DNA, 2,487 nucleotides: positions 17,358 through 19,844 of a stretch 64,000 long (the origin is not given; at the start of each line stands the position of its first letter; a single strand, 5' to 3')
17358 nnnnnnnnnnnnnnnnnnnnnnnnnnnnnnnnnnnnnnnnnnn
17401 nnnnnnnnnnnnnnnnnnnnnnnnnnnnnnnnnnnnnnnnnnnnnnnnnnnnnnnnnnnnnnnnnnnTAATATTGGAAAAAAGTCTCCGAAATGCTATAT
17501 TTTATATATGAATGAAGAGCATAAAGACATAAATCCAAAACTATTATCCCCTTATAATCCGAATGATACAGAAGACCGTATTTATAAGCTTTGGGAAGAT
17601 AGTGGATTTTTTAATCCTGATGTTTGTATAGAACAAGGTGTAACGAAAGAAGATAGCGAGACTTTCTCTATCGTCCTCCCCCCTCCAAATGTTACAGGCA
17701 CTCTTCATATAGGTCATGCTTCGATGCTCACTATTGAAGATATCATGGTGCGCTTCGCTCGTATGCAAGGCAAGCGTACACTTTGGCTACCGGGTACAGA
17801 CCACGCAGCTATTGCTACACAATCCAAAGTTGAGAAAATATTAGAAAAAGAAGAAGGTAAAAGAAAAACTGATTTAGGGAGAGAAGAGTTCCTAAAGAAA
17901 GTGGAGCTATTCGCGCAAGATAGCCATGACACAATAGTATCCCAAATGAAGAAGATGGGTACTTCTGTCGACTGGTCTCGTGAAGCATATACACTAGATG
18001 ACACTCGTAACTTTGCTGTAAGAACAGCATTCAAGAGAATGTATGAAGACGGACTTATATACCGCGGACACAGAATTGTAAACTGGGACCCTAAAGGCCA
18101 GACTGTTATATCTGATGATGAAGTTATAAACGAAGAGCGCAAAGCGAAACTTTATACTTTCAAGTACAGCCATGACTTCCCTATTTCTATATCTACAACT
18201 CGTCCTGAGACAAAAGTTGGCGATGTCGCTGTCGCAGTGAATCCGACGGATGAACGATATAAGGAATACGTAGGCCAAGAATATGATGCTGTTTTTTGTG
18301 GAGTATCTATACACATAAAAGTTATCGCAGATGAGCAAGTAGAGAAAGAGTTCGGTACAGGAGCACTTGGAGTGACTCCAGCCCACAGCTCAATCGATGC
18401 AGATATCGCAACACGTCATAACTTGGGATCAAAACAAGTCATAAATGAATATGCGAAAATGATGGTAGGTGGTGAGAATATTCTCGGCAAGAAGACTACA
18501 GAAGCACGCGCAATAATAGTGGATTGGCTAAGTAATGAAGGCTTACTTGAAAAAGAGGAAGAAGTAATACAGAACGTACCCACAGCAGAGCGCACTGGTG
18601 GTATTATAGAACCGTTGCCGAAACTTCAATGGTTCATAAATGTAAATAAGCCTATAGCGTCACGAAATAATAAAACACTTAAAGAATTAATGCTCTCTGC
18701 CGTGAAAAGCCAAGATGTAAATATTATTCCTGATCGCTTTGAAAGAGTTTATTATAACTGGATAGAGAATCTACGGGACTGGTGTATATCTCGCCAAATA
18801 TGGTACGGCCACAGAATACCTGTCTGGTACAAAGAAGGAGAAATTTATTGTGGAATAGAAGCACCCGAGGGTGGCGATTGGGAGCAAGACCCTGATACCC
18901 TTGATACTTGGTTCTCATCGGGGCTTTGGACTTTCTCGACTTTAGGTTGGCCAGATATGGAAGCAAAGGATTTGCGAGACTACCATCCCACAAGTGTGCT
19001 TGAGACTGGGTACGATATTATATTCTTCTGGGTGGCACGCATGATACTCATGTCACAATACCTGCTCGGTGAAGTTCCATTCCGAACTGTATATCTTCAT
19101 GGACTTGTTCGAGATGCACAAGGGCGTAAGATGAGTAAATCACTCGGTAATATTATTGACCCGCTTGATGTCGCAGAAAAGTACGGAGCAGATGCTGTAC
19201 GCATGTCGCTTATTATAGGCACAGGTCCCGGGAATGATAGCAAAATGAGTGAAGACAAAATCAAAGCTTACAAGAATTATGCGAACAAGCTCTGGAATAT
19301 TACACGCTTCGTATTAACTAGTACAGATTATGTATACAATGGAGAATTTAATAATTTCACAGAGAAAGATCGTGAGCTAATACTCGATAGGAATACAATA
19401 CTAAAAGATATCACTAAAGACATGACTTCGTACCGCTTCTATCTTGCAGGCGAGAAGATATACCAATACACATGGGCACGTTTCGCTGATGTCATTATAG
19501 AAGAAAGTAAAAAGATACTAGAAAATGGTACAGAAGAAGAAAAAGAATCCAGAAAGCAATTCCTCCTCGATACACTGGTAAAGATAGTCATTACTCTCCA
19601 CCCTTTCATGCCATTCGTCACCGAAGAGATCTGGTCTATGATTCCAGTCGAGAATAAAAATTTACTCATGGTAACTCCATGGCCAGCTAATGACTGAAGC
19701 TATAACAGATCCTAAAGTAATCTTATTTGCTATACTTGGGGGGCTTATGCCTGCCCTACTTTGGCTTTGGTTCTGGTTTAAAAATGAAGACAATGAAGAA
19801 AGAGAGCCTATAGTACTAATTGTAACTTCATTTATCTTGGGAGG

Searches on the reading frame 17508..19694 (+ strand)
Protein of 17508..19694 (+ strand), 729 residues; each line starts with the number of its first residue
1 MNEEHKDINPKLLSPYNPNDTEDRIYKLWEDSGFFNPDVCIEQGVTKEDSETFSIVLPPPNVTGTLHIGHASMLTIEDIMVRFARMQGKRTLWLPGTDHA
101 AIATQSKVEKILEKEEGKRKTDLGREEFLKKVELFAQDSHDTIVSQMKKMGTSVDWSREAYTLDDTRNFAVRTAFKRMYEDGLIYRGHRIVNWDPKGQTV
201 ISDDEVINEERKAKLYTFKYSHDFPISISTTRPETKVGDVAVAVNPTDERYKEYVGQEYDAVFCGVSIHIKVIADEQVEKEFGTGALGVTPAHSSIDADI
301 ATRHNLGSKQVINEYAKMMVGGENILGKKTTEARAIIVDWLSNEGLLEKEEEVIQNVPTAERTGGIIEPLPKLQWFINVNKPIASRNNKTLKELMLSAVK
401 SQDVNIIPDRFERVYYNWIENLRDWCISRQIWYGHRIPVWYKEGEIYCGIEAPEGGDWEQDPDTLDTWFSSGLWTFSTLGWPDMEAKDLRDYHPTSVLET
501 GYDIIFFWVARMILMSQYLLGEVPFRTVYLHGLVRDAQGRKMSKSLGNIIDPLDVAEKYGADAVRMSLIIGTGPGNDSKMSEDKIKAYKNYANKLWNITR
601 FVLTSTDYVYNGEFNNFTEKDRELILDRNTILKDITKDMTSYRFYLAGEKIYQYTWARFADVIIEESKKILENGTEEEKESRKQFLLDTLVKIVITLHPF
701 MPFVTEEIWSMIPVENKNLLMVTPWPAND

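Call 52: search_protein_families(library=pfam, proteins=[window:17508-19694:+], max_evalue=0.001)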
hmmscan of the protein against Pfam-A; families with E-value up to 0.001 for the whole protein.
window:17508-19694:+ (729 aa): 4 families
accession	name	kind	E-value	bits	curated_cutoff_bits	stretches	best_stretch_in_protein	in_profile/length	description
PF00133.28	tRNA-synt_1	-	2.4e-132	442.1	22.7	2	25-448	2-256/414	tRNA synthetases class I (I, L, M and V)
PF08264.19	Anticodon_1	-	1.2e-21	77.5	25.1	1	621-727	1-106/148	Anticodon-binding domain of tRNA ligase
PF09334.17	tRNA-synt_1g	-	1.3e-20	73.9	20.1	2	60-206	8-135/391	tRNA synthetases class I (M)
PF01406.26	tRNA-synt_1e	-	5.4e-05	23.1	27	0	501-569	214-281/301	tRNA synthetases class I (C) catalytic domain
